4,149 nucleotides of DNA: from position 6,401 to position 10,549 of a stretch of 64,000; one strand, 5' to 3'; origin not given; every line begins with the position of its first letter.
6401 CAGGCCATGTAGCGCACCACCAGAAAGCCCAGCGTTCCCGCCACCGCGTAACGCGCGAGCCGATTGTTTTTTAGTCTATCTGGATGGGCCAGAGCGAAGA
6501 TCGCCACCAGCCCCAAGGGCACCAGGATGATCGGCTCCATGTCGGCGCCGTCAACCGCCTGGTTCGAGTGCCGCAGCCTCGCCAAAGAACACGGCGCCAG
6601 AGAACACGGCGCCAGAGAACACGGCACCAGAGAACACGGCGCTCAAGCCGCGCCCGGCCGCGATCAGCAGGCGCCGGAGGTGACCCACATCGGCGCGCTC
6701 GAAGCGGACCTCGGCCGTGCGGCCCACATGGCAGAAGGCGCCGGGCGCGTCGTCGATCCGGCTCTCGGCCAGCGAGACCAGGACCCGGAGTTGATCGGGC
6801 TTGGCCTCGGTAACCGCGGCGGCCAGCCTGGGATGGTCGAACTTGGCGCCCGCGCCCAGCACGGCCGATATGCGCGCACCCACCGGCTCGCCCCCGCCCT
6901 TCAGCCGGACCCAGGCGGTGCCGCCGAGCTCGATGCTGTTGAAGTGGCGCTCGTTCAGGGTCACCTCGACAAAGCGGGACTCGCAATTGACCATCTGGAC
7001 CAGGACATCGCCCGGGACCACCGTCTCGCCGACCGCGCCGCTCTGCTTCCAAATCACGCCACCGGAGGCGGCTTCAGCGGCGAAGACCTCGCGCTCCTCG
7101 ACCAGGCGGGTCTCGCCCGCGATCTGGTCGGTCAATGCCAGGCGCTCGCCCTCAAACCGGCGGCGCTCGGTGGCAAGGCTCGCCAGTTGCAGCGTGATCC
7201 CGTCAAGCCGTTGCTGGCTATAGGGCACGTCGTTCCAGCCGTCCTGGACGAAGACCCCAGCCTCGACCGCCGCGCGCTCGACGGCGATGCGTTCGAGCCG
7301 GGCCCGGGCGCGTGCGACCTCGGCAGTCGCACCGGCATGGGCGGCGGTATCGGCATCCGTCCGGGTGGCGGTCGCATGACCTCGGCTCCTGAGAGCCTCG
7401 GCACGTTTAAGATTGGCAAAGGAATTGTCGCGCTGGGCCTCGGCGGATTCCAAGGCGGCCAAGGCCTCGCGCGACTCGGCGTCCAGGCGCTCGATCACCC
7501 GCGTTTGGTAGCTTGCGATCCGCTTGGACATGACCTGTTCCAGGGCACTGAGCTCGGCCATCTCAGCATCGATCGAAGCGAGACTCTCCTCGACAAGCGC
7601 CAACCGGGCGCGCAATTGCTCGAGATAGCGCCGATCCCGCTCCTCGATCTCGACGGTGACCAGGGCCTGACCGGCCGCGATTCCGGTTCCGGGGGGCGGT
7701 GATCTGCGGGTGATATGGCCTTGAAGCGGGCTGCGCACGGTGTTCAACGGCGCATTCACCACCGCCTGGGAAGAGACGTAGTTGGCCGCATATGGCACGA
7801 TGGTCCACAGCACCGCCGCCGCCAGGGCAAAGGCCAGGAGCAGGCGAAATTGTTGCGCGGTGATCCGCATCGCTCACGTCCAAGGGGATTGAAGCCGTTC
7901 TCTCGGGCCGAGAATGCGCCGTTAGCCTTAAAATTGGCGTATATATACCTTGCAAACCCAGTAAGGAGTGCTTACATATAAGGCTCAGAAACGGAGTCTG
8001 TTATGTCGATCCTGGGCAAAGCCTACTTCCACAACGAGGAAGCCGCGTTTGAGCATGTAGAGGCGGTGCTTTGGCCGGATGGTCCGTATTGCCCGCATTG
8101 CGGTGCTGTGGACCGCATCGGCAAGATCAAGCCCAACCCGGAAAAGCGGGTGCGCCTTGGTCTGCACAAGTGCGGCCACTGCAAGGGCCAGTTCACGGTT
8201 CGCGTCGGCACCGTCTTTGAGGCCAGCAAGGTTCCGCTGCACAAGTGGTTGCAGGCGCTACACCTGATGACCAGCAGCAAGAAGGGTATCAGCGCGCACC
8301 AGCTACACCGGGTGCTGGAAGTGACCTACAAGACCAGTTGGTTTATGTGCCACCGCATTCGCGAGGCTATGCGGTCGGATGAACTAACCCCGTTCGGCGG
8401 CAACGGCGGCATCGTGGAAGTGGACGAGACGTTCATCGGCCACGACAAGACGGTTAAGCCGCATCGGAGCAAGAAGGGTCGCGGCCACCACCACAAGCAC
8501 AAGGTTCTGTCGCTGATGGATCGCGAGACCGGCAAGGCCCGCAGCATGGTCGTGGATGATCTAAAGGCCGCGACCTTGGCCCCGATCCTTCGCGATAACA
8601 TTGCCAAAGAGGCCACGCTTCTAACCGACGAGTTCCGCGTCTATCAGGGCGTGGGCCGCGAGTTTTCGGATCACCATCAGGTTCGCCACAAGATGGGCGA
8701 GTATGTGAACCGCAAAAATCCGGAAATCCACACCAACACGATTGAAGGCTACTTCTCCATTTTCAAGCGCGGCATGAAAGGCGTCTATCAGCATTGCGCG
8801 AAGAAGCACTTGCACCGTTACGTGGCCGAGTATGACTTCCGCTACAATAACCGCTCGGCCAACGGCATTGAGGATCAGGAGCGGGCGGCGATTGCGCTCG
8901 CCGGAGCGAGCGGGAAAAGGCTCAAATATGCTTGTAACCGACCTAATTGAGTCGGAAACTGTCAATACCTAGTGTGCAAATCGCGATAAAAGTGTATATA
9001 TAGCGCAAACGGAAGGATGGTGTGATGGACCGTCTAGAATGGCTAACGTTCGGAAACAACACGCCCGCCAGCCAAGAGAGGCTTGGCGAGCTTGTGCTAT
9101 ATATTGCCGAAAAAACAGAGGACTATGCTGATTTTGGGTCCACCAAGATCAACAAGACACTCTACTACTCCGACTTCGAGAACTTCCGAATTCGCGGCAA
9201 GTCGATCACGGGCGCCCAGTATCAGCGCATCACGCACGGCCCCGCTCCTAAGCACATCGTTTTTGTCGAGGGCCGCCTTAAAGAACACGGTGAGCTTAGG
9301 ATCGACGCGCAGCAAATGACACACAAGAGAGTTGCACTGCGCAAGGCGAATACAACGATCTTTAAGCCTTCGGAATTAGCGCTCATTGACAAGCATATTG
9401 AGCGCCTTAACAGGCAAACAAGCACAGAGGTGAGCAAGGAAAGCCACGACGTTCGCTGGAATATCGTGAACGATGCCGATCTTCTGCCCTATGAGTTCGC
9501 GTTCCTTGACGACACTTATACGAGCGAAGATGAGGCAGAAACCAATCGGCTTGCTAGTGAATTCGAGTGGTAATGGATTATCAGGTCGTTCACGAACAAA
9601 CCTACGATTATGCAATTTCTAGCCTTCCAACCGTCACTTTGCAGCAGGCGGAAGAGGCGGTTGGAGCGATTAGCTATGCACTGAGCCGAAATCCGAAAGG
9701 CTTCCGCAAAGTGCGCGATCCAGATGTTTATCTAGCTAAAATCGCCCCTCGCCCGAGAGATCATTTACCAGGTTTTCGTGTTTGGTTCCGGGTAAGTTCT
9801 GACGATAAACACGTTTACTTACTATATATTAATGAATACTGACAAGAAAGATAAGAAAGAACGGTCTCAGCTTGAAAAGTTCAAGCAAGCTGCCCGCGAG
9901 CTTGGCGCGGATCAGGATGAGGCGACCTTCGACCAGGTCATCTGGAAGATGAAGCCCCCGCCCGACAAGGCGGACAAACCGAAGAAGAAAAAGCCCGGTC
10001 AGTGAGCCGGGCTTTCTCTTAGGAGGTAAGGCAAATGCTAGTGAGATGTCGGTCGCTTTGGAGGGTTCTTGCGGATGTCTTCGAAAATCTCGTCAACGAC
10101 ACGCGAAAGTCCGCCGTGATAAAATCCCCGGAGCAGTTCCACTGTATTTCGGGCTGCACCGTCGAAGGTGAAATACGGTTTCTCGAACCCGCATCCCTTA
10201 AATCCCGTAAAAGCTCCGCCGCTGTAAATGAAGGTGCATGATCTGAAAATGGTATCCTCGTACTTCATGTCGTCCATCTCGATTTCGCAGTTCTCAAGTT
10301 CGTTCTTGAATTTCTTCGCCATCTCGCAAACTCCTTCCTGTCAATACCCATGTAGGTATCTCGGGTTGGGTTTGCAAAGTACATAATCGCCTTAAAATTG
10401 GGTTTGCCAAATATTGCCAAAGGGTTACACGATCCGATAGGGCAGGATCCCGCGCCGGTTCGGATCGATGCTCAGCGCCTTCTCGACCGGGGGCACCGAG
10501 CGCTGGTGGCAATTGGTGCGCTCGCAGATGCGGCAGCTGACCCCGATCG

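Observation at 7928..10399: Intact IS1595 transposon carrying a Panacea (DUF4065) antitoxin / RelE-like toxin operon and two orphan ORFs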

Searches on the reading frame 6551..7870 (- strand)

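Call 93: search_protein_families(library=pfam, proteins=[window:6551-7870:-], max_evalue=0.001)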
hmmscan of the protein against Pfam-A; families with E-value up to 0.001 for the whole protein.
window:6551-7870:- (439 aa): 2 families
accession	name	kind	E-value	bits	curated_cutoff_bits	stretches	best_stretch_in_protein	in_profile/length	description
PF13437.12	HlyD_3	-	1.4e-07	32.6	22.2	1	267-343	4-82/106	HlyD family secretion protein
PF16576.10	HlyD_D23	-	2.3e-05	24.2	30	0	249-325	95-171/214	Barrel-sandwich domain of CusB or HlyD membrane-fusion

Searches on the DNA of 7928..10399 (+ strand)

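Call 10: search_dna_similar(query=window:7928-10399:+, collection=plasmids, mode=near)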
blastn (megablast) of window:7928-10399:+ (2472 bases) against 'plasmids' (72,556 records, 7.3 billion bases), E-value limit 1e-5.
Records with a match: 1; places in all: 1; records where one place covers at least 80% of the query: 0.
Best place of each record, by identity: 60-80% 1.
By first word of the organism name: Roseomonas 1.
By predicted mobility (MOB-suite, as given by PLSDB): non-mobilizable 1.
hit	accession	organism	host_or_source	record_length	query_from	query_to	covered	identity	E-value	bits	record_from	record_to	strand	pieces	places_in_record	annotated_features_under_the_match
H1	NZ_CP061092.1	Roseomonas marmotae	Marmota himalayana,pure culture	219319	244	518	11%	78.1%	2e-38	169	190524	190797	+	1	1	IS1595 family transposase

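Call 81: search_dna_similar(query=window:9025-9842:+, collection=plasmids, mode=distant, max_rows=15)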
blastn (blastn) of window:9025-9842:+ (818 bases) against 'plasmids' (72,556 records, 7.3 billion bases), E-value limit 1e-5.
No match.

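Call 108: get_annotated_region(hit=H1, flank=3500)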
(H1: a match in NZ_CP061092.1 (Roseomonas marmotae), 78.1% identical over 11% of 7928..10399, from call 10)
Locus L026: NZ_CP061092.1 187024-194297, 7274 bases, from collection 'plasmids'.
description: Roseomonas marmotae strain 1318 plasmid p1318-1
organism: Roseomonas marmotae (NCBI taxid 2768161)
taxonomy: Bacteria; Pseudomonadota; Alphaproteobacteria; Rhodospirillales; Acetobacteraceae; Roseomonas; Roseomonas marmotae
host: -; source: Marmota himalayana,pure culture; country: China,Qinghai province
typing (MOB-suite, as given by PLSDB): non-mobilizable
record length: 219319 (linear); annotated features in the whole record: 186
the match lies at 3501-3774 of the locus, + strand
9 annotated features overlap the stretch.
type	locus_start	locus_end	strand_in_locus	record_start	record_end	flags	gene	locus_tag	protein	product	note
CDS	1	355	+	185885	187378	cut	-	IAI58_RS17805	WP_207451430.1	IS66 family transposase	-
CDS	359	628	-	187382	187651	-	-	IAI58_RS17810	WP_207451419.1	hypothetical protein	-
CDS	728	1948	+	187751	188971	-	-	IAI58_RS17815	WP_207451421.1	IS256 family transposase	-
CDS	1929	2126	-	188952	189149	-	-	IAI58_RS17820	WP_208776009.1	hypothetical protein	-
CDS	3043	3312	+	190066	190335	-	-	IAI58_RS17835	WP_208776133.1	hypothetical protein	-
CDS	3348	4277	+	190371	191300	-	-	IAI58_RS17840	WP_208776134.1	IS1595 family transposase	-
CDS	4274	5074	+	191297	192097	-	-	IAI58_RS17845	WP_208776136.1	hypothetical protein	-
CDS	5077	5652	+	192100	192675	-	-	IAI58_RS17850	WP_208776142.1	PIN domain-containing protein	-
CDS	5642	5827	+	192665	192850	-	-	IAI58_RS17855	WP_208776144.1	hypothetical protein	-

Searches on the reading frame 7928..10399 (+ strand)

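Call 110: search_protein_families(library=pfam, proteins=[L026:4274-5074:+, L026:5077-5652:+, L026:5642-5827:+, L026:3348-4277:+, L026:3043-3312:+], max_evalue=0.1)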
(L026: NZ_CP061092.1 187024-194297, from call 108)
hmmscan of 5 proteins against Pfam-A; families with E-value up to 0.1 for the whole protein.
L026:4274-5074:+ (266 aa): 0 families

L026:5077-5652:+ (191 aa): 1 family
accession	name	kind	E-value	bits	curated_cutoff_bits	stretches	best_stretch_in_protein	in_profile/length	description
PF01850.27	PIN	-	5.2e-06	27.5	23.6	1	7-137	1-112/120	PIN domain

L026:5642-5827:+ (61 aa): 0 families

L026:3348-4277:+ (309 aa): 3 families
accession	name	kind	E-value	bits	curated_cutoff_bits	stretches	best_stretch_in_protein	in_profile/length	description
PF12762.13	DDE_Tnp_IS1595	-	4.9e-36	124.5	27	1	132-269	5-153/153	ISXO2-like transposase domain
PF12760.12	Zn_ribbon_IS1595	-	3.3e-08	33.8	25.4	1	13-58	4-46/46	Transposase zinc-ribbon domain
PF23550.1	zf_Tbcl_Rhp7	-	0.053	13.5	27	0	51-65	6-20/39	DNA repair protein rhp7 treble clef domain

L026:3043-3312:+ (89 aa): 2 families
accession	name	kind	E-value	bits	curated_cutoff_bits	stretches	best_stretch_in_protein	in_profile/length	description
PF13936.12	HTH_38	-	1.9e-10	40.7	27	2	60-81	2-23/44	Helix-turn-helix domain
PF04545.22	Sigma70_r4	-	0.052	13.5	24.1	0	9-41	5-37/50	Sigma-70, region 4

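Call 118: search_protein_families(library=ncbifam, proteins=[L026:4274-5074:+, L026:5077-5652:+, L026:5642-5827:+], max_evalue=0.1)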
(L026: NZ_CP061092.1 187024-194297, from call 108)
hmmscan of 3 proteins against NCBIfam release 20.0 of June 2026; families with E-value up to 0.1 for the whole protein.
L026:4274-5074:+ (266 aa): 0 families

L026:5077-5652:+ (191 aa): 0 families

L026:5642-5827:+ (61 aa): 0 families
